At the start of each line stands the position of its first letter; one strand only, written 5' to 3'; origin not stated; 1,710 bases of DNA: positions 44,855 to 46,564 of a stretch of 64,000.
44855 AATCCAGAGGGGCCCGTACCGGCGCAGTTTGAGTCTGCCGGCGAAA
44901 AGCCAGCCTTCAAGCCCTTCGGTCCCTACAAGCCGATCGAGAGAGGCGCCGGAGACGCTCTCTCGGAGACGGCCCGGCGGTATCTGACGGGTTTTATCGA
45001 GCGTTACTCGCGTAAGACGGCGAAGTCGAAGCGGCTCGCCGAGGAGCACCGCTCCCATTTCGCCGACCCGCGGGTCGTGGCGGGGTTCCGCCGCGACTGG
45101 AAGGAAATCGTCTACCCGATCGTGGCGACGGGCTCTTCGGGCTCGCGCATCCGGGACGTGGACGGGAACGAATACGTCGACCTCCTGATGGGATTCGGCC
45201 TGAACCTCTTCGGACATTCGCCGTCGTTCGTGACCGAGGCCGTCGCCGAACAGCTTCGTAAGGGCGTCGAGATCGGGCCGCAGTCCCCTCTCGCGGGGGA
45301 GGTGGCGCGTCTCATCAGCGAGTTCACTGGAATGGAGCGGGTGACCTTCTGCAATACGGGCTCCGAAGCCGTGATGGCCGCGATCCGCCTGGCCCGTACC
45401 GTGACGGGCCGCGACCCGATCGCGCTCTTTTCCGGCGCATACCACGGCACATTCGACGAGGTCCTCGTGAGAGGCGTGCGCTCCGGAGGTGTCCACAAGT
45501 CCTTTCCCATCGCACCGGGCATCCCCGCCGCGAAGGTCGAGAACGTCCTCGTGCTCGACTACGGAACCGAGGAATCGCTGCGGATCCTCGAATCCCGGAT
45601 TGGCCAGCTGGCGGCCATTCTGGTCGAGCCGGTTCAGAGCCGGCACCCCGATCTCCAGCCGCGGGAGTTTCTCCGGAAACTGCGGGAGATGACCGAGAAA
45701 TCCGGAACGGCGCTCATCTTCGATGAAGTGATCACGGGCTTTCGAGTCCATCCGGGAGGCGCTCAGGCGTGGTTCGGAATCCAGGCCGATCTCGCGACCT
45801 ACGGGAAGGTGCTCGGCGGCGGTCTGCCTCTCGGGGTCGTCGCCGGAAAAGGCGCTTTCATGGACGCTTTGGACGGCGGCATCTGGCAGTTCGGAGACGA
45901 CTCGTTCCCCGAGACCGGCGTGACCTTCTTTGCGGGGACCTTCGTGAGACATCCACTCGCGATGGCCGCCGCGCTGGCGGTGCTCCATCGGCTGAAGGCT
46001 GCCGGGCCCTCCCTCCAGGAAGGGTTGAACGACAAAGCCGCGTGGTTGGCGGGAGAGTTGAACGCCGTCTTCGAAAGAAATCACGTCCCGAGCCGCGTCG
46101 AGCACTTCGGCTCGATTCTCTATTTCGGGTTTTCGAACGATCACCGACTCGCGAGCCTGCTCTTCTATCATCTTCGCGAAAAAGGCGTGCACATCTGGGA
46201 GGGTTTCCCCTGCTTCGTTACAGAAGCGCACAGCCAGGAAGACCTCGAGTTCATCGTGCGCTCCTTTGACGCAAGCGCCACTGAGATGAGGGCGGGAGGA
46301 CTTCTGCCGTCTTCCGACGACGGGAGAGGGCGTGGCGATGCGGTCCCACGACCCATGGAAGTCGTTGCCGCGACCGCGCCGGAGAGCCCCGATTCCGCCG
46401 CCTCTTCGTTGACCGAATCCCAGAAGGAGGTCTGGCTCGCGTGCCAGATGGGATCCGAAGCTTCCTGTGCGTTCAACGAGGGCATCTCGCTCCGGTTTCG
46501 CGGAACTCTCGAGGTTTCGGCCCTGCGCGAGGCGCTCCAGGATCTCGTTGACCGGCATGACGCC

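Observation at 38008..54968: Uncharacterised hybrid NRPS-PKS assembly line: aminoacyl loader, reduction-free PKS module, in-line transaminase, two NRPS modules, TE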

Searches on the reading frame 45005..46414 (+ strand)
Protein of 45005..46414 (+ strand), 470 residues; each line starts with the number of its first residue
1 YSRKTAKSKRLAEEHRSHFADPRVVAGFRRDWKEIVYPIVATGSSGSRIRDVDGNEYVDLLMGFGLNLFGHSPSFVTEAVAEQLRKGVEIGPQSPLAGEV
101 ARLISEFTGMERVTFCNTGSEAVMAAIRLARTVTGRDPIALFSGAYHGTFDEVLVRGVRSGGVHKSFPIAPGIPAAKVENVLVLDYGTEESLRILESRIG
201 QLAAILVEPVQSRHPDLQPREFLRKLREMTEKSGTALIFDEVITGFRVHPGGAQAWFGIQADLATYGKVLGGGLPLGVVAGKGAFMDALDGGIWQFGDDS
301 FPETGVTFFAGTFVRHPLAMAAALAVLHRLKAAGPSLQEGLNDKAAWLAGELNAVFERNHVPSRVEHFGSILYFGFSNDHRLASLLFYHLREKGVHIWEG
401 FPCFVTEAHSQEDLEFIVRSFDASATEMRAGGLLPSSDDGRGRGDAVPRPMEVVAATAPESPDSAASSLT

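Call 29: search_solved_structures(query=window:45005-46414:+, max_evalue=1e-10, show_alignments=1)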
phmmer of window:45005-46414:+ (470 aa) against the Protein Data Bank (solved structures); distinct sequences matched with E-value up to 1e-10: 113 (the best 60 are shown).
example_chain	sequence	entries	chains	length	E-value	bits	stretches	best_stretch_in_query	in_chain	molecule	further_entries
6kfm_A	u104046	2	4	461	7.8e-147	493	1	2-439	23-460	Mycosubtilin synthase subunit A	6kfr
6kfu_A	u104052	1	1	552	1.1e-146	492.5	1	2-439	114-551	Mycosubtilin synthase subunit A,Mycosubtilin synthase subunit A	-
3bs8_A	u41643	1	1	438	2.9e-56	194.4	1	36-380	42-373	Glutamate-1-semialdehyde 2,1-aminomutase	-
3k28_A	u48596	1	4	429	1.9e-54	188.4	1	36-379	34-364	Glutamate-1-semialdehyde 2,1-aminomutase 2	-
5hdm_A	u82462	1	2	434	8e-54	186.3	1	37-335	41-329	Glutamate-1-semialdehyde 2,1-aminomutase 1, chloroplastic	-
5i92_A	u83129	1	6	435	1.2e-53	185.8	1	38-332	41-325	Glutamate-1-semialdehyde 2,1-aminomutase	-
6w80_A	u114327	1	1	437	9.3e-52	179.5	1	38-357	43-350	Glutamate-1-semialdehyde 2,1-aminomutase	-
2e7u_A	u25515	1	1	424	2.2e-51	178.3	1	40-417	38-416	Glutamate-1-semialdehyde 2,1-aminomutase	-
4e77_A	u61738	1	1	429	1e-50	176.1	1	38-416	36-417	Glutamate-1-semialdehyde 2,1-aminomutase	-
3l44_A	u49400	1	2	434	1.8e-49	172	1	37-420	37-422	Glutamate-1-semialdehyde 2,1-aminomutase 1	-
2epj_A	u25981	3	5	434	2e-49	171.9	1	37-371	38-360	Glutamate-1-semialdehyde 2,1-aminomutase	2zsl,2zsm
4zm3_A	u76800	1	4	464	4.9e-49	170.6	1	35-373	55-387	Aminotransferase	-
3fqa_A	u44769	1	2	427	6.3e-49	170.2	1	38-352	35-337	Glutamate-1-semialdehyde 2,1-aminomutase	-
3fq8_A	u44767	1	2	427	1.2e-48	169.3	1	38-352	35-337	Glutamate-1-semialdehyde 2,1-aminomutase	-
4zm4_A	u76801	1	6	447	1.3e-48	169.1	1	35-373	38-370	Aminotransferase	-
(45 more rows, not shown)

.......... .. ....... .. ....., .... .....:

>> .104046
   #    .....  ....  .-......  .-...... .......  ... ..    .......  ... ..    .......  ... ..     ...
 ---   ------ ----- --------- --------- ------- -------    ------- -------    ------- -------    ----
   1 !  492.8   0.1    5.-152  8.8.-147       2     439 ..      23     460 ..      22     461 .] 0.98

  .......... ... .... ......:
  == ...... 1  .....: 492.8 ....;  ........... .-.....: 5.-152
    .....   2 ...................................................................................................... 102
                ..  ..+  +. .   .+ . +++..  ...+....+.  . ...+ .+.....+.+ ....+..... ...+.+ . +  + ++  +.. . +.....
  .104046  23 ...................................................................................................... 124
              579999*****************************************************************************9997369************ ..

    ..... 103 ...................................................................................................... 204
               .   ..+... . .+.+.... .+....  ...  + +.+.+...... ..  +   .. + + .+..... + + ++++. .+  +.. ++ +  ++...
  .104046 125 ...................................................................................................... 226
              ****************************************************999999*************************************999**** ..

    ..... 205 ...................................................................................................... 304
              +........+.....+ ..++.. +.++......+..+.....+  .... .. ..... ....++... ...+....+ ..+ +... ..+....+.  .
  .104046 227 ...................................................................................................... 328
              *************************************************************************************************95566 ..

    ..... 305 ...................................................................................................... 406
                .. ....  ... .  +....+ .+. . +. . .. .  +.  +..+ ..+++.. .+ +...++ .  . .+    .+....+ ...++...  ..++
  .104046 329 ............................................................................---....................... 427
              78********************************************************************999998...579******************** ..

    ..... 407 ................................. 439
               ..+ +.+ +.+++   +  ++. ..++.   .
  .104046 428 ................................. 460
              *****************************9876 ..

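Call 33: find_related_loci(query=window:45005-46414:+, collection=genome_contigs, flank=10000)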
Query window:45005-46414:+ (470 aa) in genome_contigs; peptide patterns used: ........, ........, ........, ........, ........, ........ (x = any residue, [..] = any of these).
261 stretches matched a pattern; 196 encode a relative of the query (tblastn E <= 1e-3); the best 80 are kept; 80 distinct loci.
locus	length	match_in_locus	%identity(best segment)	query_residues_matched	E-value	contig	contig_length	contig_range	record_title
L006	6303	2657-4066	82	1-470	0e+0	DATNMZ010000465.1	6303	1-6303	MAG TPA_asm: Thermoanaerobaculia bacterium isolate SMAG_U11492 k141_681413, whole genome shotgun sequence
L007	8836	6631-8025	81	1-460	0e+0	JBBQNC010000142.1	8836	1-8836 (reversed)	MAG: Thermoanaerobaculia bacterium isolate Co_metawrap_335 Cmw_335_k141_15434373_length_8836_cov_7.0000, whole genome sh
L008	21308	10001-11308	86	1-436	0e+0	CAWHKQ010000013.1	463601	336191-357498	MAG: uncultured Acidobacteriota bacterium isolate MFD02840.bin.2.120 genome assembly, contig: contig_79102, whole genome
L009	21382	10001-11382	82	1-462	0e+0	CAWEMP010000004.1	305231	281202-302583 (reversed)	MAG: uncultured Acidobacteriota bacterium isolate MFD02809.bin.2.249 genome assembly, contig: contig_155970, whole genom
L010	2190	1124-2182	88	1-353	0e+0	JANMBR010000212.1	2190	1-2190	MAG: Acidobacteriota bacterium isolate OTE_1_metabat_297 OTE_1_k141_1564885, whole genome shotgun sequence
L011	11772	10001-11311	66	1-437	0e+0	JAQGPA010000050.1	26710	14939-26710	MAG: Pedosphaera sp. isolate RYN_627 scaffold_939269, whole genome shotgun sequence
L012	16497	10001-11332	65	1-444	0e+0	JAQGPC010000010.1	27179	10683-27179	MAG: Pedosphaera sp. isolate RYN_629 scaffold_274881, whole genome shotgun sequence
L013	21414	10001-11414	80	1-470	0e+0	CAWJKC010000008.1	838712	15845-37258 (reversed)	MAG: uncultured Acidobacteriota bacterium isolate MFD05513.bin.2.40 genome assembly, contig: contig_4138, whole genome s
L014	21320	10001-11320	64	1-440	0e+0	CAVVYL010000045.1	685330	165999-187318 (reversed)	MAG: uncultured Acidimicrobiia bacterium isolate MFD00962.bin.1.329 genome assembly, contig: contig_59000, whole genome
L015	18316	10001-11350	61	1-457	0e+0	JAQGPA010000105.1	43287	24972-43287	MAG: Pedosphaera sp. isolate RYN_627 scaffold_650919, whole genome shotgun sequence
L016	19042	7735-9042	64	1-436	0e+0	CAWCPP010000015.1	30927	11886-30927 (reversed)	MAG: uncultured Planctomycetaceae bacterium isolate MFD09495.bin.1.19 genome assembly, contig: contig_16676, whole genom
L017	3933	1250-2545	65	1-435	0e+0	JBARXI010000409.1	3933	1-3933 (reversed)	MAG: Microcoleaceae cyanobacterium isolate MFD12174_ilm_asm_bin4 k127_33663, whole genome shotgun sequence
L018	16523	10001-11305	63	1-435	0e+0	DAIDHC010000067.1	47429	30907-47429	MAG TPA_asm: Bryobacterales bacterium isolate clean337 k141_1093620, whole genome shotgun sequence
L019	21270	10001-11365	61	1-453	0e+0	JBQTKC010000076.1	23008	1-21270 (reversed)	MAG: Beijerinckiaceae bacterium isolate SAR110 c_000000150108, whole genome shotgun sequence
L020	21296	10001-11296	65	1-435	0e+0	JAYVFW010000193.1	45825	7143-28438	MAG: Phormidesmis sp. isolate GL44_UP_metabinner_2 GL44_UP_metabinner_2_192, whole genome shotgun sequence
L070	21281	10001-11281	58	1-430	6e-168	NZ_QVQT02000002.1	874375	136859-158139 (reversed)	Paracidobacterium acidisoli strain 4G-K13 scaffold2, whole genome shotgun sequence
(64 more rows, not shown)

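Call 71: search_protein_families(library=pfam, proteins=[L070:29-1375:+, L070:1393-2589:+, L070:2586-4010:-, L070:3658-6021:+, L070:6161-14611:+, L070:14615-18580:+, L070:18636-19814:+, L070:19627-20613:+], max_evalue=0.00001)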
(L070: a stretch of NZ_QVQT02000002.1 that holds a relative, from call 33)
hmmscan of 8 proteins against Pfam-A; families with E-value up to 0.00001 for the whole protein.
L070:29-1375:+ (448 aa): 1 family
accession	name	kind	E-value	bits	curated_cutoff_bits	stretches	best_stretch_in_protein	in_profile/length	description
PF04932.20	Wzy_C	-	5.9e-09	36.3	31.7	1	228-359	2-148/149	O-Antigen ligase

L070:1393-2589:+ (398 aa): 3 families
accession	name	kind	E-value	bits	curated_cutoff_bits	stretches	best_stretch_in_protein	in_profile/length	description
PF13641.12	Glyco_tranf_2_3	-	1.3e-19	71.6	27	1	55-277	1-230/230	Glycosyltransferase like family 2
PF13632.12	Glyco_trans_2_3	-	1.5e-14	54.8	27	1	139-335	2-185/198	Glycosyl transferase family group 2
PF00535.33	Glycos_transf_2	-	2.9e-12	47.3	23.3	1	58-186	1-131/168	Glycosyl transferase family 2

L070:2586-4010:- (474 aa): 0 families

L070:3658-6021:+ (787 aa): 1 family
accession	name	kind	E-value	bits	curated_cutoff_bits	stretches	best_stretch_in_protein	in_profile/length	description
PF06564.18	CBP_BcsQ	-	2.1e-06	27.9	21.3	0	560-706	5-160/234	Cellulose biosynthesis protein BcsQ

L070:6161-14611:+ (2816 aa): 11 families
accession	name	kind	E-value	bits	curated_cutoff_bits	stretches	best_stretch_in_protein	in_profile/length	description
PF00501.34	AMP-binding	-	3.3e-88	296.5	29.9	1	2200-2547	1-384/384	AMP-binding enzyme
PF00668.25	Condensation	-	2.3e-86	290.7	30.6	1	1738-2180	6-456/456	Condensation domain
PF00109.32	ketoacyl-synt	-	1.8e-72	244.5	20.8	1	123-376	3-252/252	Beta-ketoacyl synthase, N-terminal domain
PF00698.26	Acyl_transf_1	-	1.9e-56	192.3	32.7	1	653-942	1-281/319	Acyl transferase domain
PF00202.27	Aminotran_3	-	4.5e-52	177.5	30.5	1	1318-1632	10-329/403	Aminotransferase class-III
PF00550.31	PP-binding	-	2.9e-40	136.8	20.8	3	1063-1128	2-66/67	Phosphopantetheine attachment site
PF02801.28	Ketoacyl-synt_C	-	2.7e-39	134.3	20.8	1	384-503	1-119/119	Beta-ketoacyl synthase, C-terminal domain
PF22621.2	CurL-like_PKS_C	-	3.3e-20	72.2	27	1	571-634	1-64/64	CurL-like, PKS C-terminal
PF16197.11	KAsynt_C_assoc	-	2.5e-18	67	33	1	505-620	1-108/111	Ketoacyl-synthetase C-terminal extension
PF22336.2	RhiE-like_linker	-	6.1e-14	52.2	27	1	574-634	1-60/67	RhiE-like, KS-MAT linker domain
PF13193.12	AMP-binding_C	-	7.4e-11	43.3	24.5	1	2606-2689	1-76/76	AMP-binding enzyme C-terminal domain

L070:14615-18580:+ (1321 aa): 4 families
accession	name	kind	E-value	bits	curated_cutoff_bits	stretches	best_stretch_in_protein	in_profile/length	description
PF00668.25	Condensation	-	1.8e-84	284.5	30.6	1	38-477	6-452/456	Condensation domain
PF00501.34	AMP-binding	-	1.2e-23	84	29.9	2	501-632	1-132/384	AMP-binding enzyme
PF00975.26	Thioesterase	-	4.6e-15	56.9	26.4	1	1092-1213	47-172/226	Thioesterase domain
PF00550.31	PP-binding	-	2.3e-14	53.8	20.8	1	973-1035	2-66/67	Phosphopantetheine attachment site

L070:18636-19814:+ (392 aa): 1 family
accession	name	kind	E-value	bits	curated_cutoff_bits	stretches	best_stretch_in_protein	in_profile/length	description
PF01757.29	Acyl_transf_3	-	7.4e-22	78.3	31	1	11-332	2-322/326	Acyltransferase domain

L070:19627-20613:+ (328 aa): 1 family
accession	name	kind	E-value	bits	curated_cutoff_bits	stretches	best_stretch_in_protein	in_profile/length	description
PF01648.25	ACPS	-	7.2e-17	61.9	25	1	201-301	2-104/111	4'-phosphopantetheinyl transferase superfamily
